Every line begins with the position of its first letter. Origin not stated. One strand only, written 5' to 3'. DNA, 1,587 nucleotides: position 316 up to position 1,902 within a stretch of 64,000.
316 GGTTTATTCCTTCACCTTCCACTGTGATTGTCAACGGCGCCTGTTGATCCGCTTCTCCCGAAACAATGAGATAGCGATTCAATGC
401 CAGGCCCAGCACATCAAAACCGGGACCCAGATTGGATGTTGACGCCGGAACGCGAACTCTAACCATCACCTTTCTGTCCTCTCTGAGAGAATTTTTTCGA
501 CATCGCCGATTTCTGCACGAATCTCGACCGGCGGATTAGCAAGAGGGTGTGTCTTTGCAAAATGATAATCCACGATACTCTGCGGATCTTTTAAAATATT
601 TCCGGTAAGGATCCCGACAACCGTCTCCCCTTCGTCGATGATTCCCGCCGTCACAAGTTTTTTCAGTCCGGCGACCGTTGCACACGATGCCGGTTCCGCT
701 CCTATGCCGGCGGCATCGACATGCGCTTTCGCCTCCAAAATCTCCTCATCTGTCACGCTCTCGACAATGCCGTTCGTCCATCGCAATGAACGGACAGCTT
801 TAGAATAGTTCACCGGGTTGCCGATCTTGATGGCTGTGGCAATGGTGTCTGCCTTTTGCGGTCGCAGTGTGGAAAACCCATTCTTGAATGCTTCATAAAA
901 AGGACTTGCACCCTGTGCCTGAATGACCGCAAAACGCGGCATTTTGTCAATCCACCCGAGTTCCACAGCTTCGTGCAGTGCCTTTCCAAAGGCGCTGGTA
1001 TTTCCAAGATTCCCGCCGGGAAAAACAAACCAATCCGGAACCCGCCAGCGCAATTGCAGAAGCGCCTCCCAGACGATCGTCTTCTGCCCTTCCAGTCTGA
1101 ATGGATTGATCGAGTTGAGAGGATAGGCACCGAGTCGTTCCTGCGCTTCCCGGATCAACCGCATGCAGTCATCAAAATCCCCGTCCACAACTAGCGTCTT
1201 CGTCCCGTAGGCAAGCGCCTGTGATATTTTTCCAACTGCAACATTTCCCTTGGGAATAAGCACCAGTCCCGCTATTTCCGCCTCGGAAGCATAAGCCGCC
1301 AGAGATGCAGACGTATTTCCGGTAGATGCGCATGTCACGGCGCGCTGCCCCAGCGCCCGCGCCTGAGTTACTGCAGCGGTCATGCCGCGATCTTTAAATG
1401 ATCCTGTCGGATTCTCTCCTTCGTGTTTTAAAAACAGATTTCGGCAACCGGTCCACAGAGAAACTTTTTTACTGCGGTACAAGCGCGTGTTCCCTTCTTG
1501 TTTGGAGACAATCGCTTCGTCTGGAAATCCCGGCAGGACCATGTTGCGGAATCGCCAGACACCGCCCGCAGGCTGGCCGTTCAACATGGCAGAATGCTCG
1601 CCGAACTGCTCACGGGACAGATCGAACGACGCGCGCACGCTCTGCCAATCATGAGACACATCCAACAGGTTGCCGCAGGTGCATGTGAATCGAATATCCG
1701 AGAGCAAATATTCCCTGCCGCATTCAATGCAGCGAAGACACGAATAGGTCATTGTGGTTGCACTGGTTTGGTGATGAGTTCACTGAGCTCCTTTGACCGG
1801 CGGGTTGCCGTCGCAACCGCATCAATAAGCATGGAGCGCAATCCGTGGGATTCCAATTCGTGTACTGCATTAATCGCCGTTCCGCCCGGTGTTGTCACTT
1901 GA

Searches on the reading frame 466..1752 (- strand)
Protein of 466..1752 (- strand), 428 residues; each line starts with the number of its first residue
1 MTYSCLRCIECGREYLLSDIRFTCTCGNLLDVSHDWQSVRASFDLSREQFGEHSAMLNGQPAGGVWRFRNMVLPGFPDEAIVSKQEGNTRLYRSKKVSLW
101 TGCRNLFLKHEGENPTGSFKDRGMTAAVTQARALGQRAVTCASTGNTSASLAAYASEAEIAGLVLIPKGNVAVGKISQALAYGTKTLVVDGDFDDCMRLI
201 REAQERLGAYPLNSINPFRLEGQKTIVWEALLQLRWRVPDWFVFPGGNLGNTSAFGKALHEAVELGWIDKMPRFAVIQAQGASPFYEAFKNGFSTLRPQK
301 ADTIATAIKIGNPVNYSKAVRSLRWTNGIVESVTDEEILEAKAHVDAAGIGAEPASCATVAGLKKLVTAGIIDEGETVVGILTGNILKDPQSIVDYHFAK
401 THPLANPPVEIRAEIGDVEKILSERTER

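Call 83: find_encoding_contigs(protein=window:466-1752:-, flank=10000, max_places=3)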
Protein window:466-1752:- (428 aa): 10 contigs read that carry it; 3 places shown.
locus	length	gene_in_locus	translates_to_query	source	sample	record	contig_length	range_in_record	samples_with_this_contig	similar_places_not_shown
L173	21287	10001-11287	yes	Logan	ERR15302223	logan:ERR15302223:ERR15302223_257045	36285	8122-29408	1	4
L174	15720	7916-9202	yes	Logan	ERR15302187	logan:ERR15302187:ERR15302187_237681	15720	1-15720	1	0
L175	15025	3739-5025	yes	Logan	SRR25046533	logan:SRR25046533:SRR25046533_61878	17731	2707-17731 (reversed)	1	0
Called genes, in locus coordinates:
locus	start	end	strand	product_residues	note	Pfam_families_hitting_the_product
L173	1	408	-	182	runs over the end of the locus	PF00849:PseudoU_synth_2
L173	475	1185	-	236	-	PF09365:DUF2461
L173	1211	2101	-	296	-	PF13580:SIS_2 (weak), PF22198:GKRP_SIS_2, PF22645:GKRP_SIS_N, PF20741:GKRP-like_C (faint), PF14555:UBA_4 (faint)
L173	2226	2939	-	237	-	PF02527:GidB, PF13847:Methyltransf_31 (weak)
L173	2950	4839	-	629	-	PF01134:GIDA, PF12831:FAD_oxidored (weak), PF21680:GIDA_C_1st, PF13932:SAM_GIDA_C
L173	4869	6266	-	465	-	PF10396:TrmE_N, PF12631:MnmE_helical, PF01926:MMR_HSR1, PF02421:FeoB_N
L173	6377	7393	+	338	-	PF18152:DAHP_snth_FXD, PF00793:DAHP_synth_1, PF03102:NeuB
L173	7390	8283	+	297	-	PF13489:Methyltransf_23, PF08241:Methyltransf_11 (weak)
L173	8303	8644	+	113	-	PF02261:Asp_decarbox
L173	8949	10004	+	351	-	PF02558:ApbA (weak), PF03446:NAD_binding_2 (weak), PF03807:F420_oxidored, PF14748:P5CR_dimer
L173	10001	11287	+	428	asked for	PF00291:PALP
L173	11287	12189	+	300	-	PF00288:GHMP_kinases_N, PF08544:GHMP_kinases_C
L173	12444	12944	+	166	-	PF23265:Ig-like_KY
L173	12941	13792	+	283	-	-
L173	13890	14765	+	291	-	PF01145:Band_7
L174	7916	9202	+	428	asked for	PF00291:PALP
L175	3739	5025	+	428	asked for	PF00291:PALP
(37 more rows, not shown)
